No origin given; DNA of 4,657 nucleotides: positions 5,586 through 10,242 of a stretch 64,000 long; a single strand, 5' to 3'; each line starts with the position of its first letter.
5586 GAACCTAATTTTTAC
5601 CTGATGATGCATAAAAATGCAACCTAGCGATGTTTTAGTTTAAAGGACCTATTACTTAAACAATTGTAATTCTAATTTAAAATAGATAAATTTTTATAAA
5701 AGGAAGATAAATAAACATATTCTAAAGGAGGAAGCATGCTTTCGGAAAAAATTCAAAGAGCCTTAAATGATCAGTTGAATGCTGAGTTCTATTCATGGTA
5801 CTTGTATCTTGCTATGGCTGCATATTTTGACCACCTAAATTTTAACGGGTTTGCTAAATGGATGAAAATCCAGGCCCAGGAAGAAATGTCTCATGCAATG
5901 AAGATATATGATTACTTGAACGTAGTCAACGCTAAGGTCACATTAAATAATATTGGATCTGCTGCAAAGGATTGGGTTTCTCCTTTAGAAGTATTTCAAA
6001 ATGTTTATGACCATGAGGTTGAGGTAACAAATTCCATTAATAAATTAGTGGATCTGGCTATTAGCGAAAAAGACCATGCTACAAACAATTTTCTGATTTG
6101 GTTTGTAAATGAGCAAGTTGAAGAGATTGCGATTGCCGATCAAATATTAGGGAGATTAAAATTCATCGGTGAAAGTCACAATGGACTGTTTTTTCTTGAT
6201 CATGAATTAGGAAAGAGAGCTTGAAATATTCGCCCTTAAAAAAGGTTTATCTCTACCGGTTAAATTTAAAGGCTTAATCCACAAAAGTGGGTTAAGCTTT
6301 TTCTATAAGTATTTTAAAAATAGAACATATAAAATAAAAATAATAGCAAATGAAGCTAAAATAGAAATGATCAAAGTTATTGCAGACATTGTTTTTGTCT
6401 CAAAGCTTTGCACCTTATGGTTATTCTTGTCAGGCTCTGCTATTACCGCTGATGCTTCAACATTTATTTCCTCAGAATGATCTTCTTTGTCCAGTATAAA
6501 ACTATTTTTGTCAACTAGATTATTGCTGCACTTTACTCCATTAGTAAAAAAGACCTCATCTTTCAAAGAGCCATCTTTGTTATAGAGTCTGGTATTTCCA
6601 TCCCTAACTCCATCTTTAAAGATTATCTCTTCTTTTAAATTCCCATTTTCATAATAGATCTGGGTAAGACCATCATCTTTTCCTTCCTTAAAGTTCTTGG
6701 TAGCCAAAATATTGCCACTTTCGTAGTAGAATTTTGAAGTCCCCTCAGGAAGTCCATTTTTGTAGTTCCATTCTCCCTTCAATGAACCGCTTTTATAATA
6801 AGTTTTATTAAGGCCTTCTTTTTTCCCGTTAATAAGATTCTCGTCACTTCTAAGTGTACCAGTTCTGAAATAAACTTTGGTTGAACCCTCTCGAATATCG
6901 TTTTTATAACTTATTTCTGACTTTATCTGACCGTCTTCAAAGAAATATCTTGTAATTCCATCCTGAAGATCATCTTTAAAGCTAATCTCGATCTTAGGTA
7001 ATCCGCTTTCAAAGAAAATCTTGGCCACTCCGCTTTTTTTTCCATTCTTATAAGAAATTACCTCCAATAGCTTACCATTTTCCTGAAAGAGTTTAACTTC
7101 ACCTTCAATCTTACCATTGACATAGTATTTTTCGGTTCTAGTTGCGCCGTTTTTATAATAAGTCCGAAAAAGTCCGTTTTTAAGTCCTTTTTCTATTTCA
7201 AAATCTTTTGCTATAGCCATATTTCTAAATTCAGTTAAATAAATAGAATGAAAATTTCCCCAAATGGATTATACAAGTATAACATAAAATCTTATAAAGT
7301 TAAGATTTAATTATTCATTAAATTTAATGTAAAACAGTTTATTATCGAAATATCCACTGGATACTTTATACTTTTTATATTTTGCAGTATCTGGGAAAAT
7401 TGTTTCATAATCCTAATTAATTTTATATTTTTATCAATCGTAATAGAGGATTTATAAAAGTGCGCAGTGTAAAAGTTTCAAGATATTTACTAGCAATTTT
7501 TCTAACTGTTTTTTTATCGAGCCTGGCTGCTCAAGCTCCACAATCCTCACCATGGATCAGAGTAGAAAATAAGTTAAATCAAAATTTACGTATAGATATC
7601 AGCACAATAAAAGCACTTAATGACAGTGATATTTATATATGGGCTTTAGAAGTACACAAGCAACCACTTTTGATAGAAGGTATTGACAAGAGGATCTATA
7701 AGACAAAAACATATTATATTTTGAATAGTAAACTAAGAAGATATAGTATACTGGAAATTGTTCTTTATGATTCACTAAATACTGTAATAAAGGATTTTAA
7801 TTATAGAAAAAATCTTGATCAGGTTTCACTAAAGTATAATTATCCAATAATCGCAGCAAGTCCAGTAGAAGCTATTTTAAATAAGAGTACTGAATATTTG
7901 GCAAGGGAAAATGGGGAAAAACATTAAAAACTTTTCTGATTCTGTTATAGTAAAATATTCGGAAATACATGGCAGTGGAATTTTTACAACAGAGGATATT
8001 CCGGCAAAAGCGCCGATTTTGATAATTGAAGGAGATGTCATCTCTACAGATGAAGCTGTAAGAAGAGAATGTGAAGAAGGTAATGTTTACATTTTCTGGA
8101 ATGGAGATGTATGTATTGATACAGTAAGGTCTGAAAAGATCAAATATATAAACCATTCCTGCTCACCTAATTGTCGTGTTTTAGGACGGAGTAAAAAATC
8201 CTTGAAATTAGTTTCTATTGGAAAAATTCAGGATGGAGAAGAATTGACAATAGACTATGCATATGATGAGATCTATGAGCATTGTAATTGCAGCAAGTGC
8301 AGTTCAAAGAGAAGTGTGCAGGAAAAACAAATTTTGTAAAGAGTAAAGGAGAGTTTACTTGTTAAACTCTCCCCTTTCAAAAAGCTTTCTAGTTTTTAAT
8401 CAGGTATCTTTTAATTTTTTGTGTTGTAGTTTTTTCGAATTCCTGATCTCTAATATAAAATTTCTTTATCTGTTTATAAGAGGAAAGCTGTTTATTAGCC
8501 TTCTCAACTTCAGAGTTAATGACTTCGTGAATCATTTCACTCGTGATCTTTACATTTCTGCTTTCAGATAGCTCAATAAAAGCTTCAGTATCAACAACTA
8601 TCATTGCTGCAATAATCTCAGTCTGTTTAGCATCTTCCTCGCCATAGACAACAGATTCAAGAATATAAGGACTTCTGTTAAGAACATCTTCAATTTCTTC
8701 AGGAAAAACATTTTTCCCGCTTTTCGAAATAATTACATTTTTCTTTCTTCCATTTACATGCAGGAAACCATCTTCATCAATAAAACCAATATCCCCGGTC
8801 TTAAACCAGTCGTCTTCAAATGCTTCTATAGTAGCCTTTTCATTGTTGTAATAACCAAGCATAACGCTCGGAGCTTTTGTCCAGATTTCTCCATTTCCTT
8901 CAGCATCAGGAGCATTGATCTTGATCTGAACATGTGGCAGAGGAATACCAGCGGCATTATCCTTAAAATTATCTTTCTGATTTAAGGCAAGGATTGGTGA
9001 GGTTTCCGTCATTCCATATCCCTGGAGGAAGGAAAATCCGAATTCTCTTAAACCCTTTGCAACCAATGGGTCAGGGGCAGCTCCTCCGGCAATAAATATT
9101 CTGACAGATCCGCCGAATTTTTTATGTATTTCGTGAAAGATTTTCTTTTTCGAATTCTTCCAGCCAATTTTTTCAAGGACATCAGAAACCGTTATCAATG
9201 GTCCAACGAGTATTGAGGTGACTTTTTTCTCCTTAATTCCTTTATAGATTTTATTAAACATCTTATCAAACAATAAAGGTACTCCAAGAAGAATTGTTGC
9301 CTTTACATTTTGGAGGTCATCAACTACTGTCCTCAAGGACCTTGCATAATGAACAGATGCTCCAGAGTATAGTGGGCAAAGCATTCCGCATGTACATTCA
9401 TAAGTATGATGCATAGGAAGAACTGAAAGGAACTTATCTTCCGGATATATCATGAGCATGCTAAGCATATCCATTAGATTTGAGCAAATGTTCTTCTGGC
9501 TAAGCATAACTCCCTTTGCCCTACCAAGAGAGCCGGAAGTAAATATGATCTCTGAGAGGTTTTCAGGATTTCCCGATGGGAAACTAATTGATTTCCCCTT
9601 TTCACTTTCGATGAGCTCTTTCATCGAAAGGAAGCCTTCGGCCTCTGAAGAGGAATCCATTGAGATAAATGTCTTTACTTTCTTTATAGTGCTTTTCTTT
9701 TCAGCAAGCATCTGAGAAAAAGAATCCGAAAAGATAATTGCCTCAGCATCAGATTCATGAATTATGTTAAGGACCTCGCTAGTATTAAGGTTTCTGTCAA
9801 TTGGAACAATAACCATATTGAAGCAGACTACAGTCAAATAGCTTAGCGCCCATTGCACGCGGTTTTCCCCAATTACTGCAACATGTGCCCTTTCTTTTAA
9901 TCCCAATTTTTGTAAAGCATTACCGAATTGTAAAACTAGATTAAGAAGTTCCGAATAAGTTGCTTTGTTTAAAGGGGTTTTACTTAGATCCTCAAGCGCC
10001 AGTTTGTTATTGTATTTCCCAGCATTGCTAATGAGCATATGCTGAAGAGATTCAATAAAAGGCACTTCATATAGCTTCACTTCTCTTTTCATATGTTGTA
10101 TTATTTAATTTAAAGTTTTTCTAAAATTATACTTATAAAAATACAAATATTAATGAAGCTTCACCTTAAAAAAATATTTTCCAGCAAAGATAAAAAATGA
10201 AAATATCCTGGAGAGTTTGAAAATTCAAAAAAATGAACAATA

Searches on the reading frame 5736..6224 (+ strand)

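Call 83: search_protein_families(library=pfam, proteins=[window:5736-6224:+], max_evalue=0.00001)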
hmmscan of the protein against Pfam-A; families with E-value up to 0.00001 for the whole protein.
window:5736-6224:+ (162 aa): 1 family
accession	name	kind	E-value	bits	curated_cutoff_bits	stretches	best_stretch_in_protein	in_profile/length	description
PF00210.30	Ferritin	-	3.4e-43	147.4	24.5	1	9-142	3-140/142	Ferritin-like domain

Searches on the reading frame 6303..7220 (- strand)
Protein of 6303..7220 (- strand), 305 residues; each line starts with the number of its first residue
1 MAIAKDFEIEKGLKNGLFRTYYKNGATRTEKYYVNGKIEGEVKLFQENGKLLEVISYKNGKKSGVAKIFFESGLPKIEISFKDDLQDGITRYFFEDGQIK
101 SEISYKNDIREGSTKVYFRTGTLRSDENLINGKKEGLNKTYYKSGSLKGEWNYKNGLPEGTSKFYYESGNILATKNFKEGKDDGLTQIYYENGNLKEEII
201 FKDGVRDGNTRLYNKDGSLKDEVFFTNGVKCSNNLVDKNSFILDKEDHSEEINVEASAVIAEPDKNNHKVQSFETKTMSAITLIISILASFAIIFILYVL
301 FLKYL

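Call 83: search_protein_families(library=pfam, proteins=[window:6303-7220:-], max_evalue=0.00001)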
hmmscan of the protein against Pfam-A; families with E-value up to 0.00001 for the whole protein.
window:6303-7220:- (305 aa): 1 family
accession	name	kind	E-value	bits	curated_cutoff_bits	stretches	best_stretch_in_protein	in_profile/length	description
PF07661.19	MORN_2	-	4.6e-35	115.9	29.6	0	86-107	1-22/22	MORN repeat variant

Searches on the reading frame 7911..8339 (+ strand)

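Call 83: search_protein_families(library=pfam, proteins=[window:7911-8339:+], max_evalue=0.00001)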
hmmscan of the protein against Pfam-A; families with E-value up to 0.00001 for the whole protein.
window:7911-8339:+ (142 aa): 1 family
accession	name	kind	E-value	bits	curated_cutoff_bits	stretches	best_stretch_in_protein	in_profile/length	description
PF00856.33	SET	-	5.7e-19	68.9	22.4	1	21-116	1-104/105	SET domain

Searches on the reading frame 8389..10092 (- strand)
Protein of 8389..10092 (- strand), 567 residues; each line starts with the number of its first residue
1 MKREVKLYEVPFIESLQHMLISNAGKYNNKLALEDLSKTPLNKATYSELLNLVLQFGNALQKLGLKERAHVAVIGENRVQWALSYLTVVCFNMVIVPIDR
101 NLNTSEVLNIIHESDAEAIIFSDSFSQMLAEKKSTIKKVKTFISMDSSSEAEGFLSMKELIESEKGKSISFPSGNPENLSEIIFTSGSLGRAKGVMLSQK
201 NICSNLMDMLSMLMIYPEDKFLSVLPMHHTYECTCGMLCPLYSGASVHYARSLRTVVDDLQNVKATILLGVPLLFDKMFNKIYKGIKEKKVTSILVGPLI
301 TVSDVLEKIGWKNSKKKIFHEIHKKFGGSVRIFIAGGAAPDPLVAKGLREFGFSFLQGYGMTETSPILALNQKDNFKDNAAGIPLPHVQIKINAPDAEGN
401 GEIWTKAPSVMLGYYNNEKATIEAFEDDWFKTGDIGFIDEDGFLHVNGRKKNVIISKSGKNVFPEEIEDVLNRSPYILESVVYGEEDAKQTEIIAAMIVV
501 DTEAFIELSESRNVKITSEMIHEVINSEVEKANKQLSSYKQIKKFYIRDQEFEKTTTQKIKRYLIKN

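Call 84: search_protein_families(library=pfam, proteins=[window:8389-10092:-], max_evalue=0.00001)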
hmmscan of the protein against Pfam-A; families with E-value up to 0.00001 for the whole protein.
window:8389-10092:- (567 aa): 3 families
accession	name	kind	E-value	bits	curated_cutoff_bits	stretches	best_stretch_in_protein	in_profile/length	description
PF00501.34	AMP-binding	-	2.4e-69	234.4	29.9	1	23-415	4-384/384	AMP-binding enzyme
PF13193.12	AMP-binding_C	-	1.1e-07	33.1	24.5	1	466-559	1-76/76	AMP-binding enzyme C-terminal domain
PF23562.2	AMP-binding_C_3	-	7.9e-07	29.9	20.8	1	452-562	2-105/124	AMP-binding enzyme C-terminal domain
